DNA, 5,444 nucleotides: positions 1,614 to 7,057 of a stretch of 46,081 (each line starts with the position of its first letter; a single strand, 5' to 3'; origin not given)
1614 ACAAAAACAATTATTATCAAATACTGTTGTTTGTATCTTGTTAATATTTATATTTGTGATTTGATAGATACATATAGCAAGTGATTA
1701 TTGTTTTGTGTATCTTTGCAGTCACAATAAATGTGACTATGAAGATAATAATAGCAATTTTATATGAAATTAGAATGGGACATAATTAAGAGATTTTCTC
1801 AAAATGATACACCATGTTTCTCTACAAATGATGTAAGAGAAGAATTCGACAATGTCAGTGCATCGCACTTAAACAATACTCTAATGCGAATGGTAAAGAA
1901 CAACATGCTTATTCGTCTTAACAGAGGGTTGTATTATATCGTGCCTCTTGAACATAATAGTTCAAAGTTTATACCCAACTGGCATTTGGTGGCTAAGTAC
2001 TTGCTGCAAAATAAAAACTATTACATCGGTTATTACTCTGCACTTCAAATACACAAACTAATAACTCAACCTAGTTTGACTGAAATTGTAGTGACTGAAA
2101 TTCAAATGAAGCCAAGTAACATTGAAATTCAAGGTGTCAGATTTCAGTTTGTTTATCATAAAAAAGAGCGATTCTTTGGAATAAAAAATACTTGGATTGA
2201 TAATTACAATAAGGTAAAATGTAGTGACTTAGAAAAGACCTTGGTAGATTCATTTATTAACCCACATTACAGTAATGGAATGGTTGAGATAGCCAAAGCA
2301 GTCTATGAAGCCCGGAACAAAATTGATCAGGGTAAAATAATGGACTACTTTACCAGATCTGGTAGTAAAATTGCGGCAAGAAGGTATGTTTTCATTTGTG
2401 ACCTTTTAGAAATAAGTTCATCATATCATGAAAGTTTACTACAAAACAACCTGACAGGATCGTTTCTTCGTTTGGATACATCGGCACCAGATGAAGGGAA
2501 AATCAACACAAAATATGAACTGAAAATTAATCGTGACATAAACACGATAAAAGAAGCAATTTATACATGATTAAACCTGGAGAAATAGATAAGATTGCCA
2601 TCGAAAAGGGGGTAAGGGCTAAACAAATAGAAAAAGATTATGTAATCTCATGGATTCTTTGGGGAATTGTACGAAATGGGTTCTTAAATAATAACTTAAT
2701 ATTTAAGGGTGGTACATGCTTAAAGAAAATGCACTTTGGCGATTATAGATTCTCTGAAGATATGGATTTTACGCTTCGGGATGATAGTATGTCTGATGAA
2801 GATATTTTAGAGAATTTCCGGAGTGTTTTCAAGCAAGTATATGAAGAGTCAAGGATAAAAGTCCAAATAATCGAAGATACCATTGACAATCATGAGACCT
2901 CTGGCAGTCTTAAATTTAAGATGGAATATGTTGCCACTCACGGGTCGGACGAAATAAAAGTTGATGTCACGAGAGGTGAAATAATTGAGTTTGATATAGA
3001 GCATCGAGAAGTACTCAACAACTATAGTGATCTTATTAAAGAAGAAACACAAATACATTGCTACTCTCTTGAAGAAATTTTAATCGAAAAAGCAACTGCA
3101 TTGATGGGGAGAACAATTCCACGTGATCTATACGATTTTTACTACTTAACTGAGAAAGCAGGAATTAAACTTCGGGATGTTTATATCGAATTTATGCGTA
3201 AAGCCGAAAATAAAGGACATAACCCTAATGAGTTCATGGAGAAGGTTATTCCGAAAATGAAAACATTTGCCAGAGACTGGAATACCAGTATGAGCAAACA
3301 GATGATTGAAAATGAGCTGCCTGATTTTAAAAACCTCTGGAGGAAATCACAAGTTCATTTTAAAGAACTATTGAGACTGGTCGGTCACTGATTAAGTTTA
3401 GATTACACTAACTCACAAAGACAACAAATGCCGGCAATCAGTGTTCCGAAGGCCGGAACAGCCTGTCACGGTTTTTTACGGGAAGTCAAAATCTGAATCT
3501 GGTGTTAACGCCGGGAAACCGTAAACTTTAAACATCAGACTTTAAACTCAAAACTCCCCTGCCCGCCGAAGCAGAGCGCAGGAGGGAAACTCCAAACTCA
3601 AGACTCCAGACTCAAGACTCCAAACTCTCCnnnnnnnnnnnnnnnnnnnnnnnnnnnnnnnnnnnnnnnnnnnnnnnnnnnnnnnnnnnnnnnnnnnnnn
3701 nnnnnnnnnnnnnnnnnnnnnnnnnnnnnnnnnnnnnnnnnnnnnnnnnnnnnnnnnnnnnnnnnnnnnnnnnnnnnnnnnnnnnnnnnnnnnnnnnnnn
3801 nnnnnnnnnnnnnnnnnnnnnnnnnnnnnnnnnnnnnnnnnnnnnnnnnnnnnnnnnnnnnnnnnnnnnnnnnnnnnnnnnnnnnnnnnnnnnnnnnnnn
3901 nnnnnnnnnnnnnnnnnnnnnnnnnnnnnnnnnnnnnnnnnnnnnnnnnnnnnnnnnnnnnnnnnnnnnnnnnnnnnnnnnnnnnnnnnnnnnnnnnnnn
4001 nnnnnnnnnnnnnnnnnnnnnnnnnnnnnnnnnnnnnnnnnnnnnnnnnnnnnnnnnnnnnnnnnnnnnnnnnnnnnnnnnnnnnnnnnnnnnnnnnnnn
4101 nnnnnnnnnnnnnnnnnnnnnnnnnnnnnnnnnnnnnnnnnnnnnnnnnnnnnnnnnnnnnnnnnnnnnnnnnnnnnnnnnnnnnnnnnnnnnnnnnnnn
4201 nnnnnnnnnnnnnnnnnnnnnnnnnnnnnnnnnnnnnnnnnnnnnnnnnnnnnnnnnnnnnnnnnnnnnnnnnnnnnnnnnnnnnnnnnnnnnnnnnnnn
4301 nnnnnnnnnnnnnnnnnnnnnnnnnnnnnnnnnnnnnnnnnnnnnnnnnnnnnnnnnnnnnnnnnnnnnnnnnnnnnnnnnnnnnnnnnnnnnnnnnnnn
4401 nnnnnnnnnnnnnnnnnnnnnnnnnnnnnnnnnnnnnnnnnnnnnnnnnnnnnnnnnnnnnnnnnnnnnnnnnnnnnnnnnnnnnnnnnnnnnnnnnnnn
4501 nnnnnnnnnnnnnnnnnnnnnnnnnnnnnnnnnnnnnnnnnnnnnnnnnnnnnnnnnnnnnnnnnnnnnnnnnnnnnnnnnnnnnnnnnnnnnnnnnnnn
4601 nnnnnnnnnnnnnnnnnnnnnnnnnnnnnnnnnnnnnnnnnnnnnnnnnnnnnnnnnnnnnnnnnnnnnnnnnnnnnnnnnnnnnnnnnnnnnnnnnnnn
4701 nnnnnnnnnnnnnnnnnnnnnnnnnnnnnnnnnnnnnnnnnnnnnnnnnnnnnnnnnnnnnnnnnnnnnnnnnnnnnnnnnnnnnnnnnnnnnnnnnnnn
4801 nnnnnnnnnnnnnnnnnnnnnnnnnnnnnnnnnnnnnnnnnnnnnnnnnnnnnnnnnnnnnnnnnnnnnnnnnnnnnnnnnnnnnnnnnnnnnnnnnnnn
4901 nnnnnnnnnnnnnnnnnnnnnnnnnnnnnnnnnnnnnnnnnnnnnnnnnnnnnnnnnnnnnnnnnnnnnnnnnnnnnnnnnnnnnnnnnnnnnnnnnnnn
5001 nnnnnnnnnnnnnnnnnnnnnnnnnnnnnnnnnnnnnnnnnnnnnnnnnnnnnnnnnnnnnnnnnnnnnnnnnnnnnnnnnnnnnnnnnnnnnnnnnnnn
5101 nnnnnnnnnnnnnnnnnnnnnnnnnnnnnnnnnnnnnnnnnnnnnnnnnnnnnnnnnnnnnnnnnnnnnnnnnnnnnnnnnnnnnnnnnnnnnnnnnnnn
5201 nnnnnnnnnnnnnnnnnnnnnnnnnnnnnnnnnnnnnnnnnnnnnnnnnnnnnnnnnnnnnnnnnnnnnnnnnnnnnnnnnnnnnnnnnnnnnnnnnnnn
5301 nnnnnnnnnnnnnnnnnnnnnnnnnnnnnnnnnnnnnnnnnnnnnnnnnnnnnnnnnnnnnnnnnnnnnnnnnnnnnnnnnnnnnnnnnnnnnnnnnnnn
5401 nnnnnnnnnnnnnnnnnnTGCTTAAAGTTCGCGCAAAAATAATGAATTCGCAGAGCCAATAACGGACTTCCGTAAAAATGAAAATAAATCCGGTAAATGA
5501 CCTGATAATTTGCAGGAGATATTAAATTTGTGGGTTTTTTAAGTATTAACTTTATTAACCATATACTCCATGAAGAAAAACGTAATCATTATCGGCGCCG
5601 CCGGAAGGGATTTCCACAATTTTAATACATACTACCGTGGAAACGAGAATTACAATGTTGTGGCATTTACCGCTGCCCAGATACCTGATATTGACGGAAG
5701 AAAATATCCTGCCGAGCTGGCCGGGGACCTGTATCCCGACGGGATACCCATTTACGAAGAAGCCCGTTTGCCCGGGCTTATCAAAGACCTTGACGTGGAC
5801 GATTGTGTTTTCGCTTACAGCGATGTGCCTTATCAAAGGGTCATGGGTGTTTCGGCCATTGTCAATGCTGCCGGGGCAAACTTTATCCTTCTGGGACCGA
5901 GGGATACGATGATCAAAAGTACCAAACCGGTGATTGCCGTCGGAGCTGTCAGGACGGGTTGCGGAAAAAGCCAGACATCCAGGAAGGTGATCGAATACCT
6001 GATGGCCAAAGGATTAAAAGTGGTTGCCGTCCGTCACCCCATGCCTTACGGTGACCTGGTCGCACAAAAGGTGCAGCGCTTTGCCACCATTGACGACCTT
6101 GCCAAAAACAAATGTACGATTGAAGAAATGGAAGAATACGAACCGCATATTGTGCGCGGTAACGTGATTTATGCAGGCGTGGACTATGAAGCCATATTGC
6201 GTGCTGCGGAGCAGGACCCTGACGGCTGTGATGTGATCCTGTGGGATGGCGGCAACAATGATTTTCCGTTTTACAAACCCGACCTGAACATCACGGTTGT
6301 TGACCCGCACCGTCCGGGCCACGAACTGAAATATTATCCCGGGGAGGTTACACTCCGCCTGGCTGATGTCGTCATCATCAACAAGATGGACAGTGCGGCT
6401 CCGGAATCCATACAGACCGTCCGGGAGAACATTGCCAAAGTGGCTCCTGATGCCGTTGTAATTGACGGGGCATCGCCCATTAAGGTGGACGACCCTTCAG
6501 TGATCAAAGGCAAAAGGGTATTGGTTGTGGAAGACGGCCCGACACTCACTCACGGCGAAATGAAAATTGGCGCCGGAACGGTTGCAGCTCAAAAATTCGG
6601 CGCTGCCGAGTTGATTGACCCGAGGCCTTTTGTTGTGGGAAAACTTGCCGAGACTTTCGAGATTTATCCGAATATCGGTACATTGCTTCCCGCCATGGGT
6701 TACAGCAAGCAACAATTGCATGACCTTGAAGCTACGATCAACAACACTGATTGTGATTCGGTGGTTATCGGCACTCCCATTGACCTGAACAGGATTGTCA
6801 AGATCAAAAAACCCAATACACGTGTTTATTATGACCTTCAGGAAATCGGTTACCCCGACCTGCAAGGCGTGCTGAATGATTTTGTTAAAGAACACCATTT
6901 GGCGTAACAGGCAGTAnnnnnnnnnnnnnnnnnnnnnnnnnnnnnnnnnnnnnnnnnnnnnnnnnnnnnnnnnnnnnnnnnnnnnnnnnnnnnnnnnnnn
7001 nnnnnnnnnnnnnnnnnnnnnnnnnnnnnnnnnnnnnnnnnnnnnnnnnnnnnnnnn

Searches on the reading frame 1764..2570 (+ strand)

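Call 73: search_protein_families(library=pfam, proteins=[window:1764-2570:+], max_evalue=0.01)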
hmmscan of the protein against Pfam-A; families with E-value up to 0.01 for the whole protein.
window:1764-2570:+ (268 aa): 2 families
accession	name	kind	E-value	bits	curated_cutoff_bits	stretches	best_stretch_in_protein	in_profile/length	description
PF20217.3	DUF6577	-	0.00031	20.9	27.8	0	146-201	131-190/204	Family of unknown function (DUF6577)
PF12395.13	DUF3658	-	0.0032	17.9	23.3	0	37-105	26-94/107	Protein of unknown function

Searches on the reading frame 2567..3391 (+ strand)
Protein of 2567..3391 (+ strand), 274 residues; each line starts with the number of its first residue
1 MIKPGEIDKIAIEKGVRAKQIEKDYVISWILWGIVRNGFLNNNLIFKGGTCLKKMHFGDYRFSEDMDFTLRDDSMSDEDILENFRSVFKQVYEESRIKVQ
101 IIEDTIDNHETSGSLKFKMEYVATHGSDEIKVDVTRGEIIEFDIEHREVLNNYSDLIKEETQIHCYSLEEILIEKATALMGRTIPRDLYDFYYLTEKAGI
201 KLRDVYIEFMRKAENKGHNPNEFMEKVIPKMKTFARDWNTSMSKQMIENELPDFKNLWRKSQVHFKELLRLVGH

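Call 73: search_protein_families(library=pfam, proteins=[window:2567-3391:+], max_evalue=0.01)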
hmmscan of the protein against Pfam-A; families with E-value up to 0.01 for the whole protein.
window:2567-3391:+ (274 aa): 1 family
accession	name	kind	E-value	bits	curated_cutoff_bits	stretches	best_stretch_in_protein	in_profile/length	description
PF08843.17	AbiEii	-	2.1e-37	129.8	22.5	1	36-258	7-236/238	Nucleotidyl transferase AbiEii toxin, Type IV TA system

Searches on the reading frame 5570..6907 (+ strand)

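Call 9: search_protein_families(library=pfam, proteins=[window:5570-6907:+], max_evalue=0.001)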
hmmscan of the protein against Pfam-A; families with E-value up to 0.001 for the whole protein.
window:5570-6907:+ (445 aa): 1 family
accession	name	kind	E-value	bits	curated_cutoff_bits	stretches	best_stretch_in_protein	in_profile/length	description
PF02492.25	cobW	-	0.00092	19.3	20.7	0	236-297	114-178/180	CobW/HypB/UreG, nucleotide-binding domain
